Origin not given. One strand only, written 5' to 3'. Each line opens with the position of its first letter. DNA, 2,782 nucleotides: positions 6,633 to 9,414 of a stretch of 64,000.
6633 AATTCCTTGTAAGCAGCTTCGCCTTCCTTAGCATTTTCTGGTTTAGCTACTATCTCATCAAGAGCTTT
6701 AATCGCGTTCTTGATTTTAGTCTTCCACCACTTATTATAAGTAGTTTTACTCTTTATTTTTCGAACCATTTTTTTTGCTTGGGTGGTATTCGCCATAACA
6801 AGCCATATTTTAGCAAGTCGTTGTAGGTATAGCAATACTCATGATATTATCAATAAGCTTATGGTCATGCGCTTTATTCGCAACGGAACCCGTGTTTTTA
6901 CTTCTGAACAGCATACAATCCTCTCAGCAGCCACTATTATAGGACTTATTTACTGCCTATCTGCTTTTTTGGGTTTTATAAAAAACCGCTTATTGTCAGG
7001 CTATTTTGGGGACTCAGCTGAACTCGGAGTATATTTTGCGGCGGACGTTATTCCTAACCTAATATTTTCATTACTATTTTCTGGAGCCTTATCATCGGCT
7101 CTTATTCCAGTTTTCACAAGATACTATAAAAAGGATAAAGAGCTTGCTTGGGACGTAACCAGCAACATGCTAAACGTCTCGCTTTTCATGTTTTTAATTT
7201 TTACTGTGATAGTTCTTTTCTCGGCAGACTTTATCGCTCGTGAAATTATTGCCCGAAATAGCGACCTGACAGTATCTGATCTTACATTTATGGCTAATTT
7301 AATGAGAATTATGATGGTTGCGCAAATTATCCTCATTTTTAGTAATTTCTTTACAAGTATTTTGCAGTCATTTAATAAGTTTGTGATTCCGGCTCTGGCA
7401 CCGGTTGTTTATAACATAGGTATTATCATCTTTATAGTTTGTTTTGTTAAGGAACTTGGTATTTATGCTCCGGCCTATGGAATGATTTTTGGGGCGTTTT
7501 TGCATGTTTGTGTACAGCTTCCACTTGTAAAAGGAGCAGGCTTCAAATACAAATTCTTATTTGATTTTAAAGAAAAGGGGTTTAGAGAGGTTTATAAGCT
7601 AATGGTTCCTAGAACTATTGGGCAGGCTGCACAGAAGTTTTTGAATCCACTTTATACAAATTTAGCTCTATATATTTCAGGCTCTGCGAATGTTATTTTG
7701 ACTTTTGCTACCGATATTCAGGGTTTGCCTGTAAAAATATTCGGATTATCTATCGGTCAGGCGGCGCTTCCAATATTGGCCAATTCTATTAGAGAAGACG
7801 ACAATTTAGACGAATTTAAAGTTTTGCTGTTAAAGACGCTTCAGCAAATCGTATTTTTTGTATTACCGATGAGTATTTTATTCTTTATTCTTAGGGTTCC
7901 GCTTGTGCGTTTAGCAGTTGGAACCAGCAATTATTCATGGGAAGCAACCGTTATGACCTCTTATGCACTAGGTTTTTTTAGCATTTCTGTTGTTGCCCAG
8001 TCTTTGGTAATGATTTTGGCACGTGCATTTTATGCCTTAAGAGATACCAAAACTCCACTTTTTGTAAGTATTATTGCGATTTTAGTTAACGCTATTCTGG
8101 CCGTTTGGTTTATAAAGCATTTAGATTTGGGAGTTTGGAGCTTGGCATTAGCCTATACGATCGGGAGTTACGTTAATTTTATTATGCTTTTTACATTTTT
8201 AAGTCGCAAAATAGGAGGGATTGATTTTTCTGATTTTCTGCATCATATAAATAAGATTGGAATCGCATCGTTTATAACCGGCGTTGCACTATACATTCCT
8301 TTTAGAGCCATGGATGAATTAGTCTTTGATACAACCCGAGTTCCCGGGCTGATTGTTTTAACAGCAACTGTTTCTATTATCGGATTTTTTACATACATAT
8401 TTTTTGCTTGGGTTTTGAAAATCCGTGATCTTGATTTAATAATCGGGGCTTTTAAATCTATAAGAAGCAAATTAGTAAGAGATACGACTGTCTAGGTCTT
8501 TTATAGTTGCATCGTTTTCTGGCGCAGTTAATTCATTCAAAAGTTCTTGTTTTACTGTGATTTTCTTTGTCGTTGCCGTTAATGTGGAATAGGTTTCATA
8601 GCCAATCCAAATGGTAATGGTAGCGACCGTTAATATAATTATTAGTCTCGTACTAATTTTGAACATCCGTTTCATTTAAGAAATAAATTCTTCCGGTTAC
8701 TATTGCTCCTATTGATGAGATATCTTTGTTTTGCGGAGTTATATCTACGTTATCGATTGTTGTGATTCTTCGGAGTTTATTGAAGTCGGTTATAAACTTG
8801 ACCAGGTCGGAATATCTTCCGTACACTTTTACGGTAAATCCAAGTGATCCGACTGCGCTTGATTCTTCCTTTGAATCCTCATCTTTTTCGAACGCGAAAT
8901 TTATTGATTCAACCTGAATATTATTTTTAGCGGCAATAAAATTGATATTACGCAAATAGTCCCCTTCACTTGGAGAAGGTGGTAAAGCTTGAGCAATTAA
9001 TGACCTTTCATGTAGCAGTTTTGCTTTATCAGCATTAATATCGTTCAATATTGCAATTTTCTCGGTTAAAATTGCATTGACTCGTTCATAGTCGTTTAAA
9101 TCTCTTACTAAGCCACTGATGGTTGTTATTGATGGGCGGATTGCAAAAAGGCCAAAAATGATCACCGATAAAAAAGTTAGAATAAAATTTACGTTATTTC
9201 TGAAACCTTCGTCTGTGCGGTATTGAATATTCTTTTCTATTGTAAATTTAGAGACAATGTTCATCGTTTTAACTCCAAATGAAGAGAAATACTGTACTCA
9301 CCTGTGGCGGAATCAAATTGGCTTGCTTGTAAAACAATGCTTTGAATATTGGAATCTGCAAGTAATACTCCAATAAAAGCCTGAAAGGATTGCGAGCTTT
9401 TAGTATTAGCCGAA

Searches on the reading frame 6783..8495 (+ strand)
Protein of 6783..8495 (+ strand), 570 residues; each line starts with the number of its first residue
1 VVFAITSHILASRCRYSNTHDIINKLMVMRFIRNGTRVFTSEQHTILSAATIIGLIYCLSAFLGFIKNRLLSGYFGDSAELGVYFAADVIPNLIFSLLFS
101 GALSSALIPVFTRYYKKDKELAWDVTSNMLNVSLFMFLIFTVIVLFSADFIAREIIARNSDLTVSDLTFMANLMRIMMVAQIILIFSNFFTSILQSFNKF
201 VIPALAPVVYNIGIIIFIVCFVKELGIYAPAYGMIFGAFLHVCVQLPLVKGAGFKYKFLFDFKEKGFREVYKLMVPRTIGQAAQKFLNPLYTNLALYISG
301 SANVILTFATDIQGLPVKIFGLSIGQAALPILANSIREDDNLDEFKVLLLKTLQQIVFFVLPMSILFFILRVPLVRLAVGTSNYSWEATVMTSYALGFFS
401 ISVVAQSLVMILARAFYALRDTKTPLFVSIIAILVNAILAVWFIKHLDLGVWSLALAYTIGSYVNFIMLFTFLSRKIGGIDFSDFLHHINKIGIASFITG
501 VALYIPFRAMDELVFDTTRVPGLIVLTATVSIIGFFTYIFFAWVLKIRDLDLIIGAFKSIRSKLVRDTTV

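Call 59: search_protein_families(library=pfam, proteins=[window:6783-8495:+], max_evalue=0.00001)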
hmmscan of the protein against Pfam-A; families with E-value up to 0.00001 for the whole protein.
window:6783-8495:+ (570 aa): 2 families
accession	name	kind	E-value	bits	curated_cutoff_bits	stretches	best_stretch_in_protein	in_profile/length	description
PF03023.19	MurJ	-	2e-74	251.3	27.4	1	72-510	2-437/451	Lipid II flippase MurJ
PF01554.23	MatE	-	4.1e-07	30.3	24.9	0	320-442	44-161/161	MatE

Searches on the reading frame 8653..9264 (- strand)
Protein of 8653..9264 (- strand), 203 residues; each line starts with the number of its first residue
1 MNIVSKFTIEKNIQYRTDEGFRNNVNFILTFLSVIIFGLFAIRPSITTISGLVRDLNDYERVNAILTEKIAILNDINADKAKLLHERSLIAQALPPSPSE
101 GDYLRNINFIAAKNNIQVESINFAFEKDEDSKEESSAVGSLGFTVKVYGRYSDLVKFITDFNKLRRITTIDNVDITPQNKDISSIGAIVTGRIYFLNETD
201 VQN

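Call 59: search_protein_families(library=pfam, proteins=[window:8653-9264:-], max_evalue=0.00001)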
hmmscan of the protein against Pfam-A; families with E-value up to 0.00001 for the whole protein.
window:8653-9264:- (203 aa): 1 family
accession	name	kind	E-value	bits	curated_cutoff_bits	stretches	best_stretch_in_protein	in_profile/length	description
PF04350.18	PilO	-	6.7e-10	39.7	22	1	68-181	20-127/145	Pilus assembly protein, PilO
